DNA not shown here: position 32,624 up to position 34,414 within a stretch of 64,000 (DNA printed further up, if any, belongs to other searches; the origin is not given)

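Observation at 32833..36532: Low-GC 3.7-kb island inserted between the ABC-F gene and ppiB carrying a Type II R-M system (nuclease plus two Dam-class m6A methyltransferases, one HTH-fused)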

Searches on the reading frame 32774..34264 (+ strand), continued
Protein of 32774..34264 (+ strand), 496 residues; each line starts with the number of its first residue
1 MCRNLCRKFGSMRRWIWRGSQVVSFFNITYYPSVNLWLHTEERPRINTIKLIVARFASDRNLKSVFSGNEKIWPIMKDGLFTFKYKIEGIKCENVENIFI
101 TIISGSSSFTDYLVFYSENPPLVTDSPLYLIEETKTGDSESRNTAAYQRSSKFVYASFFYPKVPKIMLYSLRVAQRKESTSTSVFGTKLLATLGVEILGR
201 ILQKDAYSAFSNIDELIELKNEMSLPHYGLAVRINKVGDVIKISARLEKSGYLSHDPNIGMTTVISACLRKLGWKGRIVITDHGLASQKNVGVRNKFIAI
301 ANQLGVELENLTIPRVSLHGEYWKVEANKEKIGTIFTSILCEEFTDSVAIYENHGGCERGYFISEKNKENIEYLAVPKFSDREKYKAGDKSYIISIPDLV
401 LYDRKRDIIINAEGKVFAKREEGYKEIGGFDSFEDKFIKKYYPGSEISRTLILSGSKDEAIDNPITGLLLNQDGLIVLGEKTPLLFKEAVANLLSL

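Call 53: find_encoding_contigs(protein=P0010, flank=5000, max_places=2)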
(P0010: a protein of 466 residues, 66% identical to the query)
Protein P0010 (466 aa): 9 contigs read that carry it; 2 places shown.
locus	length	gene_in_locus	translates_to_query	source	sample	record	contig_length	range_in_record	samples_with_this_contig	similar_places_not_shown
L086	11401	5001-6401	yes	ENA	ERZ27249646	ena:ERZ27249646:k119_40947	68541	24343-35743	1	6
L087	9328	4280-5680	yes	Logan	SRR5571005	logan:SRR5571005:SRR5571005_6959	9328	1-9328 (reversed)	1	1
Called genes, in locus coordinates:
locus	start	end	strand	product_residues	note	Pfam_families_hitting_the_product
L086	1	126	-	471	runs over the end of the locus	PF00224:PK, PF02887:PK_C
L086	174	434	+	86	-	-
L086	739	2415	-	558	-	PF00239:Resolvase, PF07508:Recombinase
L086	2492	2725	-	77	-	-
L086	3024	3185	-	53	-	-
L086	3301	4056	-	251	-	-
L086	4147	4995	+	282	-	PF18755:RAMA (faint), PF14267:DUF4357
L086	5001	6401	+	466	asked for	-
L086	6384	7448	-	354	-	PF02086:MethyltransfD12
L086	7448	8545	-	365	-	PF13443:HTH_26, PF02086:MethyltransfD12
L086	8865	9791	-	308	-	PF00589:Phage_integrase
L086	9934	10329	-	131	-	PF04343:DUF488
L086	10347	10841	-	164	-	-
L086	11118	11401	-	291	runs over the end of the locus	-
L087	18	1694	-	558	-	PF00239:Resolvase, PF07508:Recombinase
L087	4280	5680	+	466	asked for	-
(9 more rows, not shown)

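Call 54: find_encoding_contigs(protein=P0030, flank=5000, max_places=2)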
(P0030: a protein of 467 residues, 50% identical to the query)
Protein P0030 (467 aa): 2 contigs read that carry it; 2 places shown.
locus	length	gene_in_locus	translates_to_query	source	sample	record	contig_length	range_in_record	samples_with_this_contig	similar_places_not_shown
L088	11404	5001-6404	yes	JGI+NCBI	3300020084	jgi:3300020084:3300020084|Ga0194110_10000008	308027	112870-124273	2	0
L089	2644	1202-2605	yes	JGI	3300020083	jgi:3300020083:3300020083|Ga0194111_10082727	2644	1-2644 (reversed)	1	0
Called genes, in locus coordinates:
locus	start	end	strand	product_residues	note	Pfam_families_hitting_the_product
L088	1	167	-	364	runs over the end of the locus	-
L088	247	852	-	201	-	PF18186:SLATT_4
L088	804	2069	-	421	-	PF18144:SMODS, PF18134:AGS_C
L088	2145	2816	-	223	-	PF00717:Peptidase_S24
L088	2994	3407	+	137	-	-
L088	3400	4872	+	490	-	-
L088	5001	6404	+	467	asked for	-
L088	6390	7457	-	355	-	PF02086:MethyltransfD12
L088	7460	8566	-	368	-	PF13443:HTH_26, PF02086:MethyltransfD12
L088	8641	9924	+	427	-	PF00239:Resolvase, PF07508:Recombinase, PF13408:Zn_ribbon_recom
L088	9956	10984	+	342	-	PF04326:SLFN_AlbA_2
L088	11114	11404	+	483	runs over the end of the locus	-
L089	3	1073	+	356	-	?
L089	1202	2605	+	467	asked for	-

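Call 61: search_protein_representatives(protein=window:32873-34264:+)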
Query: 463 residues. Proteins with E-value up to 0.001 (for the whole library): 365; up to 1e-10: 237; up to 1e-30: 112. The best 150 are listed.
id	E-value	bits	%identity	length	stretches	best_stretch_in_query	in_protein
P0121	2.8e-136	471.4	49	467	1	2-461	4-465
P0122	8.3e-126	436.9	46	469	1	2-461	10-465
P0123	2.0e-122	425.7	46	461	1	2-457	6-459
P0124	9.1e-110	384.0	45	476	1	2-430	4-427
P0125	6.6e-103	361.4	43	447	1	1-461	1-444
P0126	8.3e-102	357.8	47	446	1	7-460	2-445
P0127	3.3e-98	346.0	45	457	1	2-444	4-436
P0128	1.1e-96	340.9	39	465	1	2-457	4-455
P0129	3.5e-95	336.0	42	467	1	3-460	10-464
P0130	8.6e-93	328.1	44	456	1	1-454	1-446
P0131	1.5e-92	327.3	41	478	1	3-448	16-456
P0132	3.1e-92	326.2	41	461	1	1-460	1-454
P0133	2.0e-91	323.6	41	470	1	3-428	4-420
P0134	2.9e-91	323.0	43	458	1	1-457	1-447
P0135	1.9e-88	313.8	48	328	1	134-462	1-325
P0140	8.5e-82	291.9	36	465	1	2-460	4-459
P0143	6.9e-81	288.9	40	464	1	2-453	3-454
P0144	1.9e-80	287.4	40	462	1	2-448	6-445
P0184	1.7e-51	192.0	38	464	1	2-433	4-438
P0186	2.8e-49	184.7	34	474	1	2-455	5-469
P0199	3.5e-43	164.6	27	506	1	2-460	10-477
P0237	1.8e-29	119.4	30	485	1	4-456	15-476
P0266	3.6e-21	92.0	31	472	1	6-326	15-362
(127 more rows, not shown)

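Call 62: list_cluster_members(proteins=[P0121, P0128, P0140, P0143, P0144, P0184, P0266, P0237, P0199, P0186])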
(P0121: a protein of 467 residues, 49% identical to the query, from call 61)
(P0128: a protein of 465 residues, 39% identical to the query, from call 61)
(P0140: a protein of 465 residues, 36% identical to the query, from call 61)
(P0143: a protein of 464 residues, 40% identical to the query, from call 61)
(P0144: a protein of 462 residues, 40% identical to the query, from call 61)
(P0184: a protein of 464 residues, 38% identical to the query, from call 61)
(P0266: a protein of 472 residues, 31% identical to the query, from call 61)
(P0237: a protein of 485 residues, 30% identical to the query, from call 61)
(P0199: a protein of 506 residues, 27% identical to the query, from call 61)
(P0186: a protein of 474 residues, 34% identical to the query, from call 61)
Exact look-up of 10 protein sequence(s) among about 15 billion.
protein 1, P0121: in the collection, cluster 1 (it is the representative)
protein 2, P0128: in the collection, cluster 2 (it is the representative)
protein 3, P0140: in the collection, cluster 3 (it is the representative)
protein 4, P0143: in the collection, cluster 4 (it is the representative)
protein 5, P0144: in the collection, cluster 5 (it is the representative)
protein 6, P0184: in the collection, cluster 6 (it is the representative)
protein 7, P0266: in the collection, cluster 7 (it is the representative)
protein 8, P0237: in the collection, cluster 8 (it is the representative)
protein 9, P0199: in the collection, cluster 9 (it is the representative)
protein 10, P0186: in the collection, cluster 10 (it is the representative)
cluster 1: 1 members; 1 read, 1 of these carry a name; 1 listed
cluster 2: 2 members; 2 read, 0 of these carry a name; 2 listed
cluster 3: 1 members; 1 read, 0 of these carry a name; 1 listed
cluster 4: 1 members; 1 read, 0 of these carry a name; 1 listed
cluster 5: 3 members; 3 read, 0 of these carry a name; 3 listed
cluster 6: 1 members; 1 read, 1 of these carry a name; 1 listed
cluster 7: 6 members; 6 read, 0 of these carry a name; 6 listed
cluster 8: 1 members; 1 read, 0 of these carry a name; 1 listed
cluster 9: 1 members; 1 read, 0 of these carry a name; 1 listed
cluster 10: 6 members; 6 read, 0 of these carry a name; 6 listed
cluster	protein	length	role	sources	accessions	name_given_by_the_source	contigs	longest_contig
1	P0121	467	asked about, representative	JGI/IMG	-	hypothetical protein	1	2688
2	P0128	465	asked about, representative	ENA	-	-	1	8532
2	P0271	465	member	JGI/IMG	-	-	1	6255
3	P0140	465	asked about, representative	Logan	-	-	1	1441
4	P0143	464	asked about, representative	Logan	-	-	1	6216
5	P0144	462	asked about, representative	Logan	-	-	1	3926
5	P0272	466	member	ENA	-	-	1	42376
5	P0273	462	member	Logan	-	-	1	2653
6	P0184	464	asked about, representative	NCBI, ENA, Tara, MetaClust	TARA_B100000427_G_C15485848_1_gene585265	strand:- start:28 stop:1422 length:1395 start_codon:yes stop_codon:yes gene_type:complete | TARA_072_DCM_0.22-3_C15485848_1_gene585265 "" ""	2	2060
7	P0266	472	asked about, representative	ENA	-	-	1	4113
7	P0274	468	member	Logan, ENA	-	-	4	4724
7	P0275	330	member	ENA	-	-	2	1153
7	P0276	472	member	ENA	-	-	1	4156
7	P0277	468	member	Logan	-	-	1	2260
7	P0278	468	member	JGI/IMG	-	-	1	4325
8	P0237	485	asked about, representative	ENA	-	-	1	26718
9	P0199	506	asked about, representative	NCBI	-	-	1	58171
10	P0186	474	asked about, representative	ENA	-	-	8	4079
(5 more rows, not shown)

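Call 69: find_homologous_proteins(query=L083:3986-5398:+, max_evalue=1e-10)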
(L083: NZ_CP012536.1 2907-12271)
Query L083:3986-5398:+ (471 aa): 2588 proteins with E <= 1e-10 among 7199 candidates; the best 120 are listed.
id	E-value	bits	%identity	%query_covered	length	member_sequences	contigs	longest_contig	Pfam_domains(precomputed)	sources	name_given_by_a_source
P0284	0.0e+0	1059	99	100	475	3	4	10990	-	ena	-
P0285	6.6e-284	960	89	100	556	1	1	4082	-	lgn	-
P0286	1.3e-276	936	87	100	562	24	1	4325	-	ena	-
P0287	4.4e-276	934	88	100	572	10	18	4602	-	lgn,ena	-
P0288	8.4e-276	933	87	100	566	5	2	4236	-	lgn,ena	-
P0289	4.6e-272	921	87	100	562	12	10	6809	-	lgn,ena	-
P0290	7.0e-272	920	87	100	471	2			-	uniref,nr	uniref:hypothetical protein n=1 Tax=Psychrobacter sp. TaxID=56811 RepID=UPI0015989430|nr:hypothetica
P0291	3.4e-270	914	86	99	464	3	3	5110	-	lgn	-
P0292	2.3e-255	866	81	99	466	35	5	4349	-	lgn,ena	-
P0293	2.4e-238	810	77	98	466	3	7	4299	-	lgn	-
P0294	8.6e-238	808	78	100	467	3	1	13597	-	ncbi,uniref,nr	ncbi:hypothetical protein [Psychrobacter sp. P11G5]|uniref:hypothetical protein n=1 Tax=Psychrobacte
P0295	1.3e-215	735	71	97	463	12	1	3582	-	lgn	-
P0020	1.3e-210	718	59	97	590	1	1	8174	-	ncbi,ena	-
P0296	1.5e-202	692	67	98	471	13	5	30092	-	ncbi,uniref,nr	ncbi:hypothetical protein [Kingella kingae]|uniref:hypothetical protein n=2 Tax=Neisseriaceae TaxID=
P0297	6.7e-201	686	66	97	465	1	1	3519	-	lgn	-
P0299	1.1e-197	676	64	97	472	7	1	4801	-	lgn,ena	-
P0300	7.4e-197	673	65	97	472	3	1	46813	-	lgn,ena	-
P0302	3.9e-196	670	65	97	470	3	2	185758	-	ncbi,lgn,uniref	ncbi:hypothetical protein [Avibacterium avium]|uniref:hypothetical protein n=1 Tax=Avibacterium aviu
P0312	1.2e-192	659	65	98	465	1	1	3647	-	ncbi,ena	-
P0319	1.2e-191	656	61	98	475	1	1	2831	-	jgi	-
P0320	1.5e-191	655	64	98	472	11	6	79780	-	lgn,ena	-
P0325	1.2e-190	652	63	98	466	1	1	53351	-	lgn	-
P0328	4.2e-190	650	63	98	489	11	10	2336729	-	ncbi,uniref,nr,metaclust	ncbi:hypothetical protein [Actinobacillus pleuropneumoniae]|uniref:hypothetical protein n=1 Tax=Acti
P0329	5.3e-190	650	64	97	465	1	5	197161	-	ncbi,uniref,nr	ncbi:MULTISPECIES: hypothetical protein [unclassified Campylobacter]|uniref:hypothetical protein n=1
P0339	7.5e-189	646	61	98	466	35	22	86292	-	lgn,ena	-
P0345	7.8e-188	643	60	99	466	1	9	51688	-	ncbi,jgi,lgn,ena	jgi:hypothetical protein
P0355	2.9e-187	641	61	98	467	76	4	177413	-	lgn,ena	-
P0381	4.2e-186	637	61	97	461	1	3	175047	-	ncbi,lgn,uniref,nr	ncbi:hypothetical protein [Capnocytophaga catalasegens]|uniref:Uncharacterized protein n=1 Tax=Capno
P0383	5.3e-186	637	60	98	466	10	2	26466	-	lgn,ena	-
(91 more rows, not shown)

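Call 70: list_cluster_members(proteins=[P0296, P0329, P0295, P0300, P0320, P0299, P0328, P0381, P0302])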
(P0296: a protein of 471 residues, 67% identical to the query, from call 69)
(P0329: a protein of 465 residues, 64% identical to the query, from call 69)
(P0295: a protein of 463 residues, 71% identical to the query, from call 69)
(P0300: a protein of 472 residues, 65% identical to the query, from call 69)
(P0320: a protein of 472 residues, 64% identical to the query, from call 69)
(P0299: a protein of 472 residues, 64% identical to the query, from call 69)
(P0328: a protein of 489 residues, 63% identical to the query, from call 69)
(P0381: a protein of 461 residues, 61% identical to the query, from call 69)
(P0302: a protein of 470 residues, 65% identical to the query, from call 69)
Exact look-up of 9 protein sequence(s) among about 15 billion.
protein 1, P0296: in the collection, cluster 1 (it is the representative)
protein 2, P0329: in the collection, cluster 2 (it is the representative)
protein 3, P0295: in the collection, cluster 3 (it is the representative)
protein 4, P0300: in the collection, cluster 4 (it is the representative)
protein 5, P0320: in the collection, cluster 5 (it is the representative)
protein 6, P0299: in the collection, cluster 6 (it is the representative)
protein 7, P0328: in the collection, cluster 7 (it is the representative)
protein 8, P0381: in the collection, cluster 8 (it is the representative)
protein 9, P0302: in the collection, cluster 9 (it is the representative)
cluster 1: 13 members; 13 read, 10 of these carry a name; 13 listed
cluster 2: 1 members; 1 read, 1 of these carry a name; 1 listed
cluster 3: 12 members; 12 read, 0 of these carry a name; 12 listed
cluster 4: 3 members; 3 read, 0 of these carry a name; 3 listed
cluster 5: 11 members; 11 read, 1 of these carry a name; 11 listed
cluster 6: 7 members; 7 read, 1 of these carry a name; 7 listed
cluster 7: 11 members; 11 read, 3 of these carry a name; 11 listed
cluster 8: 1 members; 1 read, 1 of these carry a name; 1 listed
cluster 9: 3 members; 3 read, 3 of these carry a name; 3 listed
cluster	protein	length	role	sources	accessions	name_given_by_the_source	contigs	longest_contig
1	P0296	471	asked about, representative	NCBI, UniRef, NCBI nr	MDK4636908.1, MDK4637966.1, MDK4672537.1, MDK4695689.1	hypothetical protein [Kingella kingae] | hypothetical protein n=2 Tax=Neisseriaceae TaxID=481 RepID=UPI00254FF7DC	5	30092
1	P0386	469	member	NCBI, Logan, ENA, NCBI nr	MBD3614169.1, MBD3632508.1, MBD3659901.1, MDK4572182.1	hypothetical protein QG044_02520 [Kingella kingae] | hypothetical protein [Kingella kingae]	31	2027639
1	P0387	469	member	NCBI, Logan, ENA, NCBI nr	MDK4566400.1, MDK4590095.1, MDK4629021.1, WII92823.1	hypothetical protein QG085_07415 [Kingella kingae] | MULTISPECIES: hypothetical protein [Kingella]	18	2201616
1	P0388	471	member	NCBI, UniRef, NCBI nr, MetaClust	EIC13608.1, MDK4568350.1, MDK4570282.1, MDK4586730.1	hypothetical protein QG041_03115 [Kingella kingae] | hypothetical protein n=2 Tax=Kingella kingae TaxID=504 RepID=UPI0002585551 | hypothetical protein [Kingella kingae]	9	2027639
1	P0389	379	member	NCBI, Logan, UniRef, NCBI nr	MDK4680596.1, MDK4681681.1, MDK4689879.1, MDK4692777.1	hypothetical protein QDY71_08555 [Kingella negevensis] | Uncharacterized protein n=1 Tax=Kingella negevensis TaxID=1522312 RepID=A0A238HII1_9NEIS | hypothetical protein [Kingella negevensis]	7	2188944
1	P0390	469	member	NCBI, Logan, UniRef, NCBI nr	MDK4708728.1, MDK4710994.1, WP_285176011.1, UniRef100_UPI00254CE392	hypothetical protein QDY68_11560 [Kingella negevensis] | hypothetical protein n=1 Tax=Kingella negevensis TaxID=1522312 RepID=UPI00254CE392 | hypothetical protein [Kingella negevensis]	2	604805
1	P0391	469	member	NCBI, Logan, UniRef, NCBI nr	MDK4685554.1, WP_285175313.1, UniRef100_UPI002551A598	hypothetical protein QDY72_10380 [Kingella negevensis] | hypothetical protein n=1 Tax=Kingella negevensis TaxID=1522312 RepID=UPI002551A598 | hypothetical protein [Kingella negevensis]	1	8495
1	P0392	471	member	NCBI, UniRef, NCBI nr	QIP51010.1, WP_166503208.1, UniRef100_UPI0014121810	hypothetical protein HBA48_03965 [Kingella kingae] | hypothetical protein n=1 Tax=Kingella kingae TaxID=504 RepID=UPI0014121810 | hypothetical protein [Kingella kingae]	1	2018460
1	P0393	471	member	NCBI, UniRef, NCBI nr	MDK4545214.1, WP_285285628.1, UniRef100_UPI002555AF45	hypothetical protein [Kingella kingae] | hypothetical protein n=1 Tax=Kingella kingae TaxID=504 RepID=UPI002555AF45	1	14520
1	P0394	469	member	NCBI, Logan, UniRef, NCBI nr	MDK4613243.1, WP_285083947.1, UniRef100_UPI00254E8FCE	hypothetical protein QG083_08575 [Kingella kingae] | hypothetical protein n=1 Tax=Kingella kingae TaxID=504 RepID=UPI00254E8FCE | hypothetical protein [Kingella kingae]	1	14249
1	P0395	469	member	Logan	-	-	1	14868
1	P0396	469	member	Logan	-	-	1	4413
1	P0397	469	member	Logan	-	-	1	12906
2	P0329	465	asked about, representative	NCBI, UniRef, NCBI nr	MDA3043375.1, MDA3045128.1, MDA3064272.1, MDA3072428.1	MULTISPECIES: hypothetical protein [unclassified Campylobacter] | hypothetical protein n=1 Tax=unclassified Campylobacter TaxID=2593542 RepID=UPI0022E9E60F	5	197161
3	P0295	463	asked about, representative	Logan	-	-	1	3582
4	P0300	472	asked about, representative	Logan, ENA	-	-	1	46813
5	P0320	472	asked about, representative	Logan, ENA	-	-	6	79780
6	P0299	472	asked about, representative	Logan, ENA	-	-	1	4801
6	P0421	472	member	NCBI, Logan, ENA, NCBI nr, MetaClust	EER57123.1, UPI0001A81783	hypothetical protein NEIFL0001_1034 [Neisseria flavescens SK114] | status=active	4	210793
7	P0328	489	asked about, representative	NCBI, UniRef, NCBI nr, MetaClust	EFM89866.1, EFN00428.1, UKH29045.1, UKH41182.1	hypothetical protein [Actinobacillus pleuropneumoniae] | hypothetical protein n=1 Tax=Actinobacillus pleuropneumoniae TaxID=715 RepID=UPI0001E49C56 | status=active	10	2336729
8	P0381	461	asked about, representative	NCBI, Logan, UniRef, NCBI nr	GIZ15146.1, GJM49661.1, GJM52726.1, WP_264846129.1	hypothetical protein [Capnocytophaga catalasegens] | Uncharacterized protein n=1 Tax=Capnocytophaga catalasegens TaxID=1004260 ...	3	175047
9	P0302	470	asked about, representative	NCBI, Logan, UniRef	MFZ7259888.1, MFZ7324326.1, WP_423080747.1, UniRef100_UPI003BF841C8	hypothetical protein [Avibacterium avium] | hypothetical protein n=1 Tax=Avibacterium avium TaxID=751 RepID=UPI003BF841C8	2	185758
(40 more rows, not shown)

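Call 72: find_encoding_contigs(protein=P0421, flank=5000, max_places=2)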
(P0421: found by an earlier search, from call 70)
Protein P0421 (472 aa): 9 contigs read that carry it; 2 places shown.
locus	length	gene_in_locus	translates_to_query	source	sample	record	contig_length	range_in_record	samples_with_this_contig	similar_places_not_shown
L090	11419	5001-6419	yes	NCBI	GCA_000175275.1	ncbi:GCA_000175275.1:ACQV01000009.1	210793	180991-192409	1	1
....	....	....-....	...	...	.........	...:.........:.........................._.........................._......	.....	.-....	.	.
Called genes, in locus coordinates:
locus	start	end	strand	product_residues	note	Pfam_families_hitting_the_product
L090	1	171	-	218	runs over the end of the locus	PF00072:Response_reg, PF08281:Sigma70_r4_2 (weak), PF00196:GerE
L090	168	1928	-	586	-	PF13675:PilJ, PF00672:HAMP, PF13185:GAF_2 (faint), PF07730:HisKA_3, PF02518:HATPase_c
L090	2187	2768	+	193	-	PF12804:NTP_transf_3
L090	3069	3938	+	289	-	PF02086:MethyltransfD12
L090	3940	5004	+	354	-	PF02086:MethyltransfD12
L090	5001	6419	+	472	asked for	-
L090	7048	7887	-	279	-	PF01370:Epimerase, PF04321:RmlD_sub_bind (faint), PF13460:NAD_binding_10 (weak)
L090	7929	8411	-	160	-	PF10027:DUF2269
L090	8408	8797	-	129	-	PF13781:DoxX_3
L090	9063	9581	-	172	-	PF12802:MarR_2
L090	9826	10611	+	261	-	PF02900:LigB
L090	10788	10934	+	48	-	-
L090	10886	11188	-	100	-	PF07424:TrbM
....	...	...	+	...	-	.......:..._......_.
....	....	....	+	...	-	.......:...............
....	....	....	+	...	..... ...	-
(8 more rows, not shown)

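Call 94: list_cluster_members(proteins=[P0345, P0339, P0355, P0383, P0292, P0293, P0325, P0319, P0312, P0025])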
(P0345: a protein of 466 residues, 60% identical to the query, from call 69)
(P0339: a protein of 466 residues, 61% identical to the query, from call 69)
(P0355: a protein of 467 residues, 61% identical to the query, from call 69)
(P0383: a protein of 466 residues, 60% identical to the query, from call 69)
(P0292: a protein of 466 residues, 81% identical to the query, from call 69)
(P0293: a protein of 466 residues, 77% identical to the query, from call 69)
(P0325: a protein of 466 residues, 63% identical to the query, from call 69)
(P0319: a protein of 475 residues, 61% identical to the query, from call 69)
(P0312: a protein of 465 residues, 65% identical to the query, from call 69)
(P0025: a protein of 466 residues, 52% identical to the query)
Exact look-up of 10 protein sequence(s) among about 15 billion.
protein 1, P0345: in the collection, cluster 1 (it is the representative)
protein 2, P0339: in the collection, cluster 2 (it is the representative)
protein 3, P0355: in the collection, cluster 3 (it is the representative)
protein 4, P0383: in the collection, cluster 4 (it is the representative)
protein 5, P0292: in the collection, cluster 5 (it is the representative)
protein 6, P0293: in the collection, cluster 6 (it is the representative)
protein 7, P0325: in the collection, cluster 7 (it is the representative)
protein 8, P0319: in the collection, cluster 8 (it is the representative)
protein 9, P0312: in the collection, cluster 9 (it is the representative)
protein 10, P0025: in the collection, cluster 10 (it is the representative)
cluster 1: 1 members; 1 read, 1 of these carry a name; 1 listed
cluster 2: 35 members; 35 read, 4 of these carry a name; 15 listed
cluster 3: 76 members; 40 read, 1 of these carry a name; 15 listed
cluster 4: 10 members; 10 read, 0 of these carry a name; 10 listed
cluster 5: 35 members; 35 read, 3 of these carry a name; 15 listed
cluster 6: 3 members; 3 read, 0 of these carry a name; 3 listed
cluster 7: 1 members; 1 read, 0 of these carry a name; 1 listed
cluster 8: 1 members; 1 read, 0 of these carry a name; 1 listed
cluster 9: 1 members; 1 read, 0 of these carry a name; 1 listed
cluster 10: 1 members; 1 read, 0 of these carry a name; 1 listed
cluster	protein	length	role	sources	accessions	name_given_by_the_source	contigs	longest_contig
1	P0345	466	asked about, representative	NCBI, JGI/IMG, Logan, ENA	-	hypothetical protein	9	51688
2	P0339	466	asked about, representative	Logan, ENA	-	-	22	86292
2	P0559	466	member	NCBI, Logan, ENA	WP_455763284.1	hypothetical protein [Prevotella disiens]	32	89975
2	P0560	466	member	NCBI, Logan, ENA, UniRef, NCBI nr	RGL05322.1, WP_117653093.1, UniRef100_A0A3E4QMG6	hypothetical protein [Prevotella disiens] | Uncharacterized protein n=1 Tax=Prevotella disiens TaxID=28130 RepID=A0A3E4QMG6_9BACT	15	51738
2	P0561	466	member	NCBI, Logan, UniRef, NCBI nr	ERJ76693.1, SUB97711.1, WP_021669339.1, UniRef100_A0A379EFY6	hypothetical protein HMPREF0653_01389 [Prevotella disiens JCM 6334 = ATCC 29426] | Uncharacterized protein n=2 Tax=Prevotella disiens TaxID=28130 RepID=A0A379EFY6_9BACT | hypothetical protein [Prevotella disiens]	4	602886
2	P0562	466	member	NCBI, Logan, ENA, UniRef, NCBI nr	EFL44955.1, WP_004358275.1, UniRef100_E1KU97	hypothetical protein HMPREF9296_0158 [Prevotella disiens FB035-09AN] | Uncharacterized protein n=1 Tax=Prevotella disiens FB035-09AN TaxID=866771 ... | hypothetical protein [Prevotella disiens]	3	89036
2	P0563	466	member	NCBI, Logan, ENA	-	-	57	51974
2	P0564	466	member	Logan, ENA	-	-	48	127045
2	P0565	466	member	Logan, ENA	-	-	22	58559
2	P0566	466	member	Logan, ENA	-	-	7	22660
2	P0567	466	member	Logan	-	-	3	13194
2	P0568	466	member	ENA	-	-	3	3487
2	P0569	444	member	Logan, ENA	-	-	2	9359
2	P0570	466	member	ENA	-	-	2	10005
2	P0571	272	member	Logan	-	-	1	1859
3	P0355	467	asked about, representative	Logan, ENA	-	-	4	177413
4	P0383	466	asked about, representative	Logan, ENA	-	-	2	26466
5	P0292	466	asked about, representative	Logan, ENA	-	-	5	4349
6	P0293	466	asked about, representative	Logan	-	-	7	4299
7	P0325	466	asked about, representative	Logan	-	-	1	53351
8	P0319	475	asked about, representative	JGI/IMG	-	-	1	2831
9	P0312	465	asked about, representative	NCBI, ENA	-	-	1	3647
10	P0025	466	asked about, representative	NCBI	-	-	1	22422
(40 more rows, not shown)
